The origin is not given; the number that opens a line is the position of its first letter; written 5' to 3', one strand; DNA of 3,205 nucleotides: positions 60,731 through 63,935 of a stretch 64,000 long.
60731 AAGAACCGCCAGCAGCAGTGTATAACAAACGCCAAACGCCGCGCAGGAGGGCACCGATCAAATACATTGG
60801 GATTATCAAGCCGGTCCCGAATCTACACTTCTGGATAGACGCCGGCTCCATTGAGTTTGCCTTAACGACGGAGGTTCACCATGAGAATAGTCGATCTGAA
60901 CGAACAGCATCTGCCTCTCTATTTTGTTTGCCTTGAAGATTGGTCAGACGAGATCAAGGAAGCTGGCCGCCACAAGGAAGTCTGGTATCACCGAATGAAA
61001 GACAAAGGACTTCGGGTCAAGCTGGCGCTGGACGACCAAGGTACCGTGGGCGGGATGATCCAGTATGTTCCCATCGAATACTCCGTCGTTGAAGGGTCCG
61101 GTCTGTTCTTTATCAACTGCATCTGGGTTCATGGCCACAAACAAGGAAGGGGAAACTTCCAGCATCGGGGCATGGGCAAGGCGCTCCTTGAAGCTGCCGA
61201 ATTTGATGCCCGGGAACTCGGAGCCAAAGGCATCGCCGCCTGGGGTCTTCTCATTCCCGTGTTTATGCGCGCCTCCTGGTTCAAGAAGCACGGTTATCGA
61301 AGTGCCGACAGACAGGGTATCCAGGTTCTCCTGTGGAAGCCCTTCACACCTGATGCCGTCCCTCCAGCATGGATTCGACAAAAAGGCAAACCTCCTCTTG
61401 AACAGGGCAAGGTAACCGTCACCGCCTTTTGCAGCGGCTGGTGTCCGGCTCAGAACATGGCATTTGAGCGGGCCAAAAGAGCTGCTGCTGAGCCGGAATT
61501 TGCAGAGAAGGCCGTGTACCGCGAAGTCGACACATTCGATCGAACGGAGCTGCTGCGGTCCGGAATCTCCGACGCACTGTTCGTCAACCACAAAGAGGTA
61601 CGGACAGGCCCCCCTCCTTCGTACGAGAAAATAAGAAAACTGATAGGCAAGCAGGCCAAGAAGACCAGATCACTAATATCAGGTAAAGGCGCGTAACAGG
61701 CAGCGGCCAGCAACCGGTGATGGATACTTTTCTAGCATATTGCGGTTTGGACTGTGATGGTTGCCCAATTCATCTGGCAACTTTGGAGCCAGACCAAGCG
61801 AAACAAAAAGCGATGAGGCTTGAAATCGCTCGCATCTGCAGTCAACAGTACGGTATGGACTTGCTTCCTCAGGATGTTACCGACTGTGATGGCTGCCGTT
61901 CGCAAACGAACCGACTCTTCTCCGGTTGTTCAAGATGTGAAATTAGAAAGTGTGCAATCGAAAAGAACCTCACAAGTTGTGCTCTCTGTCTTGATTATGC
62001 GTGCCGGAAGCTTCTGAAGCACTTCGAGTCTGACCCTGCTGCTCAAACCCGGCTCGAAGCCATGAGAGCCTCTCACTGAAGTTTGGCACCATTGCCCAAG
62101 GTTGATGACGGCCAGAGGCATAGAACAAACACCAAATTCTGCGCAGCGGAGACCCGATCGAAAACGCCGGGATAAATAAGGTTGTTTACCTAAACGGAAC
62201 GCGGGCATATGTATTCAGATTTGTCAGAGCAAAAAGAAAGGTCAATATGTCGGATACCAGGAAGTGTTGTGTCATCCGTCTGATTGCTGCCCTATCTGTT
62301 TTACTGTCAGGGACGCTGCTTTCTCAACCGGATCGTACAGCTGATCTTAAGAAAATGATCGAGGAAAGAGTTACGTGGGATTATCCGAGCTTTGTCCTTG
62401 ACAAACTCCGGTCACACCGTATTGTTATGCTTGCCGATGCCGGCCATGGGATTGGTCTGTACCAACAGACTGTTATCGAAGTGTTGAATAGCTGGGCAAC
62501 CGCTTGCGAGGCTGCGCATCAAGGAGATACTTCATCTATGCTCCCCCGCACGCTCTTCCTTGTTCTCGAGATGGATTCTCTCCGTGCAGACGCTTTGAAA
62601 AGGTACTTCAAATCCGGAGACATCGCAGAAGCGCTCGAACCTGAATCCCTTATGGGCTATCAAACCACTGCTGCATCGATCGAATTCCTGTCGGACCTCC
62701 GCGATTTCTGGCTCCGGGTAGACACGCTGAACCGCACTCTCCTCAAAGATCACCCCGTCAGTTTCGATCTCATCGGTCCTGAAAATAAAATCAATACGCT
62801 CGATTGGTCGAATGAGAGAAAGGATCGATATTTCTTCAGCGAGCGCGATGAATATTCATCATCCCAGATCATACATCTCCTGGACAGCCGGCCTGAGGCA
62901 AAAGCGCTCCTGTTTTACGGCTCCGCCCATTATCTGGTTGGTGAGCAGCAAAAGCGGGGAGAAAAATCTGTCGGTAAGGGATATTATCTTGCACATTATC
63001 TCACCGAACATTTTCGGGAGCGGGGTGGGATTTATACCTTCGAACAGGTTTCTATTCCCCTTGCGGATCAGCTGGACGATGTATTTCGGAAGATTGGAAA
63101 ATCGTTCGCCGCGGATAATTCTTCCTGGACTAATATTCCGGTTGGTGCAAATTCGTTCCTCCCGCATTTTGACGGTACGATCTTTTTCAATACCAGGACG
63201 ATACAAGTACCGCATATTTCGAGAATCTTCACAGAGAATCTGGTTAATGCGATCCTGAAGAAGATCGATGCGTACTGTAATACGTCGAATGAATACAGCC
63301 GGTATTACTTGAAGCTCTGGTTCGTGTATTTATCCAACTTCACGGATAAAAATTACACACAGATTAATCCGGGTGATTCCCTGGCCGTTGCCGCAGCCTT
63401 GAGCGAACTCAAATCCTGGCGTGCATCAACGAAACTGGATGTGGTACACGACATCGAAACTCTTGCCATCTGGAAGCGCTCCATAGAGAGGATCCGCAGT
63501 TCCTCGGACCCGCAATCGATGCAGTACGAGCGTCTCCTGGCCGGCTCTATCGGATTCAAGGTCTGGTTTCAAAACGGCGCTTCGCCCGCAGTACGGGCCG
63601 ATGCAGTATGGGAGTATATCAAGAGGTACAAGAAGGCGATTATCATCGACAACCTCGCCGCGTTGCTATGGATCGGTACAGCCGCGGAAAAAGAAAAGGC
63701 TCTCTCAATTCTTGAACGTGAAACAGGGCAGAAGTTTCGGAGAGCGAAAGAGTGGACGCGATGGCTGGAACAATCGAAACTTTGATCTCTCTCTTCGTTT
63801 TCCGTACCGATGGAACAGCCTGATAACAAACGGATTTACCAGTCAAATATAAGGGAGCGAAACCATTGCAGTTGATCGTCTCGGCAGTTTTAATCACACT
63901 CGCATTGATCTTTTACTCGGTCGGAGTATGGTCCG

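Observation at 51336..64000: Integron-type cassette array with no integrase in the window (CALIN-like)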

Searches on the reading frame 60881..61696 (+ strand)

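Call 7: search_protein_families(library=pfam, proteins=[window:60881-61696:+], max_evalue=0.01)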
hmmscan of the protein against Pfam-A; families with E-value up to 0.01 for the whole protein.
window:60881-61696:+ (271 aa): 2 families
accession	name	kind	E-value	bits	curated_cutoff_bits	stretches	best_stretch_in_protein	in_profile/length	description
PF13508.13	Acetyltransf_7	-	0.0001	23.1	27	1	49-140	8-83/84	Acetyltransferase (GNAT) domain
PF00583.31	Acetyltransf_1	-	0.00042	21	20.7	1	30-120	17-97/116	Acetyltransferase (GNAT) family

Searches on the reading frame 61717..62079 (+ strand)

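Call 8: search_protein_families(library=pfam, proteins=[window:61717-62079:+], max_evalue=0.01)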
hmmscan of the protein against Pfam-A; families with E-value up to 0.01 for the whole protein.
window:61717-62079:+ (120 aa): 1 family
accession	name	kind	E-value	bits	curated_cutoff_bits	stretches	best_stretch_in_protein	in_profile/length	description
PF12675.12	DUF3795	-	3.4e-15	56.7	22.6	1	6-99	2-81/83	Protein of unknown function (DUF3795)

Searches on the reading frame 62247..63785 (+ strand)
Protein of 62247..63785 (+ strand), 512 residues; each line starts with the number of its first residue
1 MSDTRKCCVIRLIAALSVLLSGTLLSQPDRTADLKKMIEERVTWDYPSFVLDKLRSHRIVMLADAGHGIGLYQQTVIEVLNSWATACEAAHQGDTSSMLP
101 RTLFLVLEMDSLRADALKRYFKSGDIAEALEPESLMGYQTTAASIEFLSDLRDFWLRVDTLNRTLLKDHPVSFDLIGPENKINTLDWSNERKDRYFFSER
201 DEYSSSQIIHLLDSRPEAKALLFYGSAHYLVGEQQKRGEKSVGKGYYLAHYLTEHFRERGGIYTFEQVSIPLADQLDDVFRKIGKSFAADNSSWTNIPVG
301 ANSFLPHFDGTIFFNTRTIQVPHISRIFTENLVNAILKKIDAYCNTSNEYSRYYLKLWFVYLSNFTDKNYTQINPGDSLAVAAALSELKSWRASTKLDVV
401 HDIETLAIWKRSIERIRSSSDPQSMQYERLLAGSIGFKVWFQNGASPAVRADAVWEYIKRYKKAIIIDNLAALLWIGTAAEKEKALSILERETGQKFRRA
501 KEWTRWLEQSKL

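Call 8: search_protein_families(library=pfam, proteins=[window:62247-63785:+], max_evalue=0.01)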
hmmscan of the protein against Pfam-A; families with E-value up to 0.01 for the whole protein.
window:62247-63785:+ (512 aa): 0 families

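Call 11: find_encoding_contigs(protein=window:62247-63785:+, flank=10000, max_places=6)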
Protein window:62247-63785:+ (512 aa): 6 contigs read that carry it; 2 places shown.
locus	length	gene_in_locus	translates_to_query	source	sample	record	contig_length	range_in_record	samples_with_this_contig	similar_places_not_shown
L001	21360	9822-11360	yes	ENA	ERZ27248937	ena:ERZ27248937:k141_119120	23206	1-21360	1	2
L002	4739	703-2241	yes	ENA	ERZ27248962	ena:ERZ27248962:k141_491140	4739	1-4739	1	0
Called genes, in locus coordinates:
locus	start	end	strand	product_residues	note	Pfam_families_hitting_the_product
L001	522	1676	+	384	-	PF10086:YhfC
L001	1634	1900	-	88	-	-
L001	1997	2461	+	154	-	-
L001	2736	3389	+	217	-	-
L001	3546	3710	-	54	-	-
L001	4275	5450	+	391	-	PF10923:BrxC_BrxD (weak), PF13191:AAA_16, PF07693:KAP_NTPase (weak), PF13401:AAA_22 (weak)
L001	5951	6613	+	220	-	-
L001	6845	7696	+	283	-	-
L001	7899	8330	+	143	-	-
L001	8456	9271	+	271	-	-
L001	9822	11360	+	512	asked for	-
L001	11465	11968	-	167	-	-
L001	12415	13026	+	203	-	-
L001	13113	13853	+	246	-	PF13489:Methyltransf_23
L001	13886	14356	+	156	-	PF05163:DinB, PF12867:DinB_2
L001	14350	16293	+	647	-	PF12969:DUF3857, PF01841:Transglut_core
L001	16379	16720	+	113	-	-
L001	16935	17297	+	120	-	PF02627:CMD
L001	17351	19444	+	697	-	-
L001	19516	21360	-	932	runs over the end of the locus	PF19313:DUF5916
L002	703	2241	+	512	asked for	-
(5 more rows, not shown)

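Call 52: search_protein_families(library=pfam, proteins=[L001:11441-11815:+, L001:12415-13026:+], max_evalue=0.01)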
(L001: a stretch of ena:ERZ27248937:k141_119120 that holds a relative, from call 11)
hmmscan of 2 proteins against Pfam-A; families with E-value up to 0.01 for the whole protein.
L001:11441-11815:+ (124 aa): 0 families

L001:12415-13026:+ (203 aa): 1 family
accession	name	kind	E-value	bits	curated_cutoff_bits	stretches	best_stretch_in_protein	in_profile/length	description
PF14822.12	Vasohibin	-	0.0047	16.7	24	1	80-150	147-219/245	Vasohibin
